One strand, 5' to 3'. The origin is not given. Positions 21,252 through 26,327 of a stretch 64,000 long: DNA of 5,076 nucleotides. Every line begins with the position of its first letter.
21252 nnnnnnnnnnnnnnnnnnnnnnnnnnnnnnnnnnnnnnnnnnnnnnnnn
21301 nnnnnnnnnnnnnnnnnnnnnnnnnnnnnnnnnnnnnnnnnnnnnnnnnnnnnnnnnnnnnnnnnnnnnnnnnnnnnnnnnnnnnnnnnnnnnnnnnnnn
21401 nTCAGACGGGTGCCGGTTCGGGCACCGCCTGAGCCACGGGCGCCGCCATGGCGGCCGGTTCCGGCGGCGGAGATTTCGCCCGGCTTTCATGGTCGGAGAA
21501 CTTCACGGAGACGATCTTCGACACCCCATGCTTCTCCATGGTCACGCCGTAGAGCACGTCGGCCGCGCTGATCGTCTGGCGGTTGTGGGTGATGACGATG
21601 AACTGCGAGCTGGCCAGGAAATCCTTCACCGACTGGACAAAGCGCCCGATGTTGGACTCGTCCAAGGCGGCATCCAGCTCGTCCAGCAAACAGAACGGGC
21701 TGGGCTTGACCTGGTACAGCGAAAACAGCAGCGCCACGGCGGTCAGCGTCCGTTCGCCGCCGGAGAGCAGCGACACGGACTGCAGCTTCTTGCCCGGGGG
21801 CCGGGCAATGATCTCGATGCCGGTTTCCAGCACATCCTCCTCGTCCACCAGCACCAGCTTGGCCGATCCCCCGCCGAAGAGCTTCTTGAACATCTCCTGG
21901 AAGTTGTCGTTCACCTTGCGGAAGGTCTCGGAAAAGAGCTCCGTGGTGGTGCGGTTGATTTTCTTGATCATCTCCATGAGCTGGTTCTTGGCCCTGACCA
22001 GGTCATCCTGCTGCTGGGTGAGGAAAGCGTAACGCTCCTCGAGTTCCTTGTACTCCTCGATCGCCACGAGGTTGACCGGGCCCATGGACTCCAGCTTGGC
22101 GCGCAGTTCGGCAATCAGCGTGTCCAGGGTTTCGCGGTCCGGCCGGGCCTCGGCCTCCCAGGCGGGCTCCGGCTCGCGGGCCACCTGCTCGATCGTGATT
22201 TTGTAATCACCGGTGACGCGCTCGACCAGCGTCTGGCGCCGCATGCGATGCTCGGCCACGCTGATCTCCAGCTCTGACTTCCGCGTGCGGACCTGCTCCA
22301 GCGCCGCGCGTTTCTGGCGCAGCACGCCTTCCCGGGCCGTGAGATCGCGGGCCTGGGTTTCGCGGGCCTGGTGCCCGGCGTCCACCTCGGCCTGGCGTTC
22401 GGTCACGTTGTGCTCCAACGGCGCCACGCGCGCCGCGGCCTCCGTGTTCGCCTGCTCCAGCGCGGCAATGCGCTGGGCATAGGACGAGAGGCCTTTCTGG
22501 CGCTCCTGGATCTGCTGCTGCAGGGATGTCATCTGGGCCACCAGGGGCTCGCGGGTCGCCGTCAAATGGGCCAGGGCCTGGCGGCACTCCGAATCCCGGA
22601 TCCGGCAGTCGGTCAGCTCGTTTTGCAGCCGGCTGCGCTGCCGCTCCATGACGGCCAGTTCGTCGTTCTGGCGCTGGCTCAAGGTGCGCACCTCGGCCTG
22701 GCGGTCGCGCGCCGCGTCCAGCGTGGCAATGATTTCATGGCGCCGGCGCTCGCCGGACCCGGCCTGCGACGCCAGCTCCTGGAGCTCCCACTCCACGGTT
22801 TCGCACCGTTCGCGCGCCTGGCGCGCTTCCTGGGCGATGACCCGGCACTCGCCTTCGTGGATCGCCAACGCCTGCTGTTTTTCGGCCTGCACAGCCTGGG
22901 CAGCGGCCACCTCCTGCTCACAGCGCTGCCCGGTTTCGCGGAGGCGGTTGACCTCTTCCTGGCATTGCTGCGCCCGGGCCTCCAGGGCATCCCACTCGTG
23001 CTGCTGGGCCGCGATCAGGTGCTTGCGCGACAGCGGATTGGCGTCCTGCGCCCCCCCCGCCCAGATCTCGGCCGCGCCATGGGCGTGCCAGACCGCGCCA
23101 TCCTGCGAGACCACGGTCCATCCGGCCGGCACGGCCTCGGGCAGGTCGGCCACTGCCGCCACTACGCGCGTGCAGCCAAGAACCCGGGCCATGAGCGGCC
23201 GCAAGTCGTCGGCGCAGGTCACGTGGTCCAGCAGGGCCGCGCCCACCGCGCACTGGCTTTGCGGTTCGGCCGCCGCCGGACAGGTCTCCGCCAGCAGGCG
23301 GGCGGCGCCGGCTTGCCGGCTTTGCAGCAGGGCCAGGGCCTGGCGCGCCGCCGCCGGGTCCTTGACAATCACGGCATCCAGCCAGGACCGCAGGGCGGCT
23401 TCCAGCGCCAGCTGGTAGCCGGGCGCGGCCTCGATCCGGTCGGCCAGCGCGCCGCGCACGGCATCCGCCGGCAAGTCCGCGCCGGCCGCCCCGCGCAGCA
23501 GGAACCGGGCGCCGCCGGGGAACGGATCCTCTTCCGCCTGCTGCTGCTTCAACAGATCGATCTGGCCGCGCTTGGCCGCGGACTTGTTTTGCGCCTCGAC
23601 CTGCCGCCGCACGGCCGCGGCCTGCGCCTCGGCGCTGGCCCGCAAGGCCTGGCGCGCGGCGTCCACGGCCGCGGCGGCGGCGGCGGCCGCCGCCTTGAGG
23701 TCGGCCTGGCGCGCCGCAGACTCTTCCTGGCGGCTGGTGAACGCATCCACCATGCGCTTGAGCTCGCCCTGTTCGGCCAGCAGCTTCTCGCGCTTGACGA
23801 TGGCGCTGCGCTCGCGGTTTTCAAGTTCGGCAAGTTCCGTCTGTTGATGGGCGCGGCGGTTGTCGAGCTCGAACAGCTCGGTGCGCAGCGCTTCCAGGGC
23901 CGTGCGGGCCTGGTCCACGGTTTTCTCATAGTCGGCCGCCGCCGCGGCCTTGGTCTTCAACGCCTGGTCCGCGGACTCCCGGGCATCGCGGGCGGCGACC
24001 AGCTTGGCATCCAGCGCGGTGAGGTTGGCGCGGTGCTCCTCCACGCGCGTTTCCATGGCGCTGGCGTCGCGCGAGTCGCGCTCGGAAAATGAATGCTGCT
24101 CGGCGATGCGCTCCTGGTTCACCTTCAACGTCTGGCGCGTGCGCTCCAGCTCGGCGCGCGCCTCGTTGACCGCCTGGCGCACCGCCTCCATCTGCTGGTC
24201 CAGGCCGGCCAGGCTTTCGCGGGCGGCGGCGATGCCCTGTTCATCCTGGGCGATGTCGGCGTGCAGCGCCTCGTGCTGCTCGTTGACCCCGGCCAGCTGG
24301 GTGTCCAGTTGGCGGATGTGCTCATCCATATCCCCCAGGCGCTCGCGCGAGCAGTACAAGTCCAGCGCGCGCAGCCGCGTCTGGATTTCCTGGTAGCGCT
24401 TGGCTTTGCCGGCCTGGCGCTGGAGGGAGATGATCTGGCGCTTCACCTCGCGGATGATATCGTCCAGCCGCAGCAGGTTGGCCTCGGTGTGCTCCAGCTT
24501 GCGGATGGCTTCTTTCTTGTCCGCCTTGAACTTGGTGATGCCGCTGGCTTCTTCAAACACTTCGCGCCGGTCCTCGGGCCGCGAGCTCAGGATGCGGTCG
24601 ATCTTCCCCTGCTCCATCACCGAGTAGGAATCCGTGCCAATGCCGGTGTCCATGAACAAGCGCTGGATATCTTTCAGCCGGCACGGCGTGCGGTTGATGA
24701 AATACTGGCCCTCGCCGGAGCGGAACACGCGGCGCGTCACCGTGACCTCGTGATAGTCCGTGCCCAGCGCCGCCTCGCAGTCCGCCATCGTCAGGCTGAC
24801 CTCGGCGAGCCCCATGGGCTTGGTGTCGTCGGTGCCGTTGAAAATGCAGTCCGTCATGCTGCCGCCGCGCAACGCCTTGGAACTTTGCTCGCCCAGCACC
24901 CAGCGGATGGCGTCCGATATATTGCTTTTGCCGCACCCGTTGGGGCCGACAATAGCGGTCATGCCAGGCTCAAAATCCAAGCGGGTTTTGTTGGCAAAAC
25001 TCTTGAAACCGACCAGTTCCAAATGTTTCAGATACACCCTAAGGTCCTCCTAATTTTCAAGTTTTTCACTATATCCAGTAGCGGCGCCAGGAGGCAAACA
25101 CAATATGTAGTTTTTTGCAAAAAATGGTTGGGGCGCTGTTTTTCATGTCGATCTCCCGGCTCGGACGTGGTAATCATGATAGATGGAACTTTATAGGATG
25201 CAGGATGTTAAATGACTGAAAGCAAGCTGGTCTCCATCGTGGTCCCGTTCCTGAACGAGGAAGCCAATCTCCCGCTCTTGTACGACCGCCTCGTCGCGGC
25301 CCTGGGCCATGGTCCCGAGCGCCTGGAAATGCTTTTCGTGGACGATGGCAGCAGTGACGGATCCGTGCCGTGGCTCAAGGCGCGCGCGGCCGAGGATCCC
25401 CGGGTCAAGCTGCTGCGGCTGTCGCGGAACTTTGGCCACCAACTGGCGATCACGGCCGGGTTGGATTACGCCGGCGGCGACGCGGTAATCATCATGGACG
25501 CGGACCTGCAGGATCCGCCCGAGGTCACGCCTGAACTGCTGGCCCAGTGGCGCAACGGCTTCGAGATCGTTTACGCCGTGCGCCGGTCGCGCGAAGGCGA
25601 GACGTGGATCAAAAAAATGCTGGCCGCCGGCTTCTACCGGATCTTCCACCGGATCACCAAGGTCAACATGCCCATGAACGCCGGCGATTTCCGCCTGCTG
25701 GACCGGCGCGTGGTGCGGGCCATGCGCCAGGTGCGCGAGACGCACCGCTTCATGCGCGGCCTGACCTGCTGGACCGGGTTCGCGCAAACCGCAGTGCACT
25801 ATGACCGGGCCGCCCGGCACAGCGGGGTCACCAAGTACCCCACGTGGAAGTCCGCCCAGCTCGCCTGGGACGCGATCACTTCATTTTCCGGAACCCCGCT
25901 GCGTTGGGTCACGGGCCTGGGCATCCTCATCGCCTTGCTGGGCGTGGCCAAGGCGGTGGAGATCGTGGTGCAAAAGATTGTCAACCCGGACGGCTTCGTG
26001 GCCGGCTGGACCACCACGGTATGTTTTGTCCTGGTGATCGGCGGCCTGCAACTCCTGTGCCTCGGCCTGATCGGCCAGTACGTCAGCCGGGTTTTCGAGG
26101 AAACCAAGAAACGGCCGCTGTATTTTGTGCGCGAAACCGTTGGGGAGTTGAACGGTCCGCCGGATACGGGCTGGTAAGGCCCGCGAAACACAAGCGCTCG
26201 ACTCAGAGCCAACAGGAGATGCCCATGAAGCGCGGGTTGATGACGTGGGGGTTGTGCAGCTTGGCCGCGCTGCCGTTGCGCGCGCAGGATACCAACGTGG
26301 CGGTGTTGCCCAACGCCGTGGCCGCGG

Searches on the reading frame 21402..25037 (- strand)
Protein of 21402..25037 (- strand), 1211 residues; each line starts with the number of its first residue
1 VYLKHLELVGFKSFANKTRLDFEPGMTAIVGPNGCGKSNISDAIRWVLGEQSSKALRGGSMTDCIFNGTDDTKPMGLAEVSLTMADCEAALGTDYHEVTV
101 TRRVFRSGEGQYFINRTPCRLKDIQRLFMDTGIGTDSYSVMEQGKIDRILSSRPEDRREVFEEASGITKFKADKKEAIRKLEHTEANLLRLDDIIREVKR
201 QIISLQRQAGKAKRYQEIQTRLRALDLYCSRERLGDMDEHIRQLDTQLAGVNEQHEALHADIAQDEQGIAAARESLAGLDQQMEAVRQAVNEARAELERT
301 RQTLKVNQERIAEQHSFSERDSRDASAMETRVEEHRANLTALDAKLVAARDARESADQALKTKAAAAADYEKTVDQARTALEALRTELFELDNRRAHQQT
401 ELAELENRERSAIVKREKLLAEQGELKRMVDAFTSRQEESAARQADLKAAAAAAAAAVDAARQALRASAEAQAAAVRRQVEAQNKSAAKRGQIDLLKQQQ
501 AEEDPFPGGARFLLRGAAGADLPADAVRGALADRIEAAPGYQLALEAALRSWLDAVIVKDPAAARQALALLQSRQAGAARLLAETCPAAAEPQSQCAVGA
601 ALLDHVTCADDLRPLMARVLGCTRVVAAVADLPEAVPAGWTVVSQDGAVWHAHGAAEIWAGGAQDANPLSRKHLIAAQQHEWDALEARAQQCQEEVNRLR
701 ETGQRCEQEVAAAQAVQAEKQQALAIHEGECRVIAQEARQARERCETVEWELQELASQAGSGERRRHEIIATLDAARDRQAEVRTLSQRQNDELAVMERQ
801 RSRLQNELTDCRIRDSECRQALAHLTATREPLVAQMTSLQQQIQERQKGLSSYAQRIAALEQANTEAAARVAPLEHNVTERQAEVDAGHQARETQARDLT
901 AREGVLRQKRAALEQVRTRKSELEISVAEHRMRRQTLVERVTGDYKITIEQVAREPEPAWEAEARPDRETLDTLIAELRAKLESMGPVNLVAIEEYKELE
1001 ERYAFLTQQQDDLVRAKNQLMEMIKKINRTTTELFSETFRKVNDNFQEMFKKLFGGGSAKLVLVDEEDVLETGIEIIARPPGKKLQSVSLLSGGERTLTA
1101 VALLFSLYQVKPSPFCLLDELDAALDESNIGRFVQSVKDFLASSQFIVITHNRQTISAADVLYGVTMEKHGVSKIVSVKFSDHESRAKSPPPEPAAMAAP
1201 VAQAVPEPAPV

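Call 5: search_protein_families(library=pfam, proteins=[window:21402-25037:-], max_evalue=0.01)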
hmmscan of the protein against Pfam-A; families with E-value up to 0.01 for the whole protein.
window:21402-25037:- (1211 aa): 6 families
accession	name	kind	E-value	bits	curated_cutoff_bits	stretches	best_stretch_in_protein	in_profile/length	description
PF02463.25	SMC_N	-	1.4e-68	231.1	40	1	2-1173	1-219/220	RecF/RecN/SMC N terminal domain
PF06470.18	SMC_hinge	-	6.3e-16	59.3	22.5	1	526-627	3-107/116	SMC proteins Flexible Hinge Domain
PF13175.12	AAA_15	-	3.2e-13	50.5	32.1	1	1-109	1-55/374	AAA ATPase domain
PF13476.12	AAA_23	-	5.2e-13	50.5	27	1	6-221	2-196/201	AAA domain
PF13304.12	AAA_21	-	2.5e-11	44.6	27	2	26-61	1-41/304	AAA domain, putative AbiEii toxin, Type IV TA system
PF13555.12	AAA_29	-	6.5e-06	26.2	27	1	3-49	1-47/61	P-loop containing region of AAA domain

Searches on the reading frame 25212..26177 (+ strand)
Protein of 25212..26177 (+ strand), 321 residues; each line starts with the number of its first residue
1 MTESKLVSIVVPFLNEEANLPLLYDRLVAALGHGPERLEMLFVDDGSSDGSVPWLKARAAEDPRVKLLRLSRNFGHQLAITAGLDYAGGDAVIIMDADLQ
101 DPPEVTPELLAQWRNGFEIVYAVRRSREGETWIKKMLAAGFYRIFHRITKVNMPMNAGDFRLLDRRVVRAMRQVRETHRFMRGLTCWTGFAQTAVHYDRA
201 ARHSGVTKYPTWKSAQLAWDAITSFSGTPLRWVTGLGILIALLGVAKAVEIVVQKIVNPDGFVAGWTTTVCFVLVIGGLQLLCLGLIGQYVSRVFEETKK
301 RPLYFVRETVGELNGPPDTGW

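Call 5: search_protein_families(library=pfam, proteins=[window:25212-26177:+], max_evalue=0.01)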
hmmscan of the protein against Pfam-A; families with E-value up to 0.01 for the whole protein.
window:25212-26177:+ (321 aa): 2 families
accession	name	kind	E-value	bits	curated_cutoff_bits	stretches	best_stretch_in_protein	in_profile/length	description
PF00535.33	Glycos_transf_2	-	1.3e-31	110.2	23.3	1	8-169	1-165/168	Glycosyl transferase family 2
PF13506.12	Glyco_transf_21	-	0.0017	18.3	21.7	1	80-150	22-92/174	Glycosyl transferase family 21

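Call 7: search_protein_families(library=ncbifam, proteins=[window:25212-26177:+], max_evalue=0.01)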
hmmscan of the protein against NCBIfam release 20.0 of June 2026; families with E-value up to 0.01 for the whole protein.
window:25212-26177:+ (321 aa): 14 families
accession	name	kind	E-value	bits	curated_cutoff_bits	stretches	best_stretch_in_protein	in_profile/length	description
NF047588.1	GlcsyltransPgfSStrep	equivalog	1e-79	268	500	1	7-309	3-305/308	glycosyltransferase PgfS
NF007986.1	PRK10714.1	equivalog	5.6e-52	176.7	529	1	5-311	6-313/316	undecaprenyl-phosphate 4-deoxy-4-formamido-L-arabinose transferase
TIGR03937.1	PgaC_IcaA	equivalog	8.6e-11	41.4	422.3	1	3-98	43-135/407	poly-beta-1,6-N-acetyl-D-glucosamine synthase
NF007482.0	PRK10073.1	equivalog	4.2e-10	39.1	423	1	2-110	3-107/334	glycosyltransferase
TIGR04283.1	glyco_like_mftF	equivalog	7.1e-10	38.8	182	1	7-140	1-124/221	TIGR04283 family arsenosugar biosynthesis glycosyltransferase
TIGR03965.1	mycofact_glyco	equivalog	1.1e-08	34.4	280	1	5-112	74-178/467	mycofactocin biosynthesis glycosyltransferase MftF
NF041875.1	EPS_EpsD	equivalog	6.7e-07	29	370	1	7-115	1-106/325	exopolysaccharide biosynthesis glycosyltransferase EpsD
NF047683.1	TeichurnBiosyTuaG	equivalog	1e-06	28.6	400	1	3-100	4-98/252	teichuronic acid biosynthesis protein TuaG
TIGR04182.1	glyco_TIGR04182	equivalog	3.9e-06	26.5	325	1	7-299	2-290/293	S-layer glycoprotein N-glycosyltransferase AglJ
NF045692.1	OglycostaseCruG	equivalog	8.3e-06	25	600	1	7-134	43-177/386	2'-O-glycosyltransferase CruG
TIGR04242.1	nodulat_NodC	equivalog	1e-05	24.7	550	1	7-115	50-158/395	chitooligosaccharide synthase NodC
NF010496.0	PRK13915.1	equivalog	7.6e-05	21.9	262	1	4-110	30-139/307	glucosyl-3-phosphoglycerate synthase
NF050819.1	PolSacchBiosHfsG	equivalog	0.0011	18.2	500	1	7-114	14-114/302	polysaccharide biosynthesis protein HfsG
NF050050.1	ProtGlycPglI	equivalog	0.006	16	500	1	22-122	16-117/306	GalNAc(5)-diNAcBac-PP-undecaprenol beta-1,3-glucosyltransferase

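Call 36: search_solved_structures(query=window:25212-26177:+, max_evalue=0.00001)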
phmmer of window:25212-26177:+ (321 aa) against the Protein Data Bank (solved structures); distinct sequences matched with E-value up to 0.00001: 7.
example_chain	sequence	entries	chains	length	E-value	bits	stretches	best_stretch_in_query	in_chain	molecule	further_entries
5ekp_C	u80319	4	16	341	1.5e-85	290.4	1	7-310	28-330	Uncharacterized glycosyltransferase sll0501 | Glycosyltransferase sll0501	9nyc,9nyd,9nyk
9nye_A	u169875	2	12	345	1.6e-85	290.4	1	7-310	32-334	Glycosyltransferase sll0501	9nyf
5eke_A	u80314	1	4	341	2.1e-85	290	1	7-310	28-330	Uncharacterized glycosyltransferase sll0501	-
9hwj_A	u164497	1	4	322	5.6e-47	163.7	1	5-310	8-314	Undecaprenyl-phosphate 4-deoxy-4-formamido-L-arabinose transferase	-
9bhc_C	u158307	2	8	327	9.6e-44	153.1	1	5-310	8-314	Undecaprenyl-phosphate 4-deoxy-4-formamido-L-arabinose transferase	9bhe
8vxh_A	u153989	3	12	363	1.4e-43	152.5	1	5-310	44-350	Undecaprenyl-phosphate 4-deoxy-4-formamido-L-arabinose transferase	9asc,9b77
5mlz_A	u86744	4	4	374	1.7e-16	63.5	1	4-142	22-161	Dolichol monophosphate mannose synthase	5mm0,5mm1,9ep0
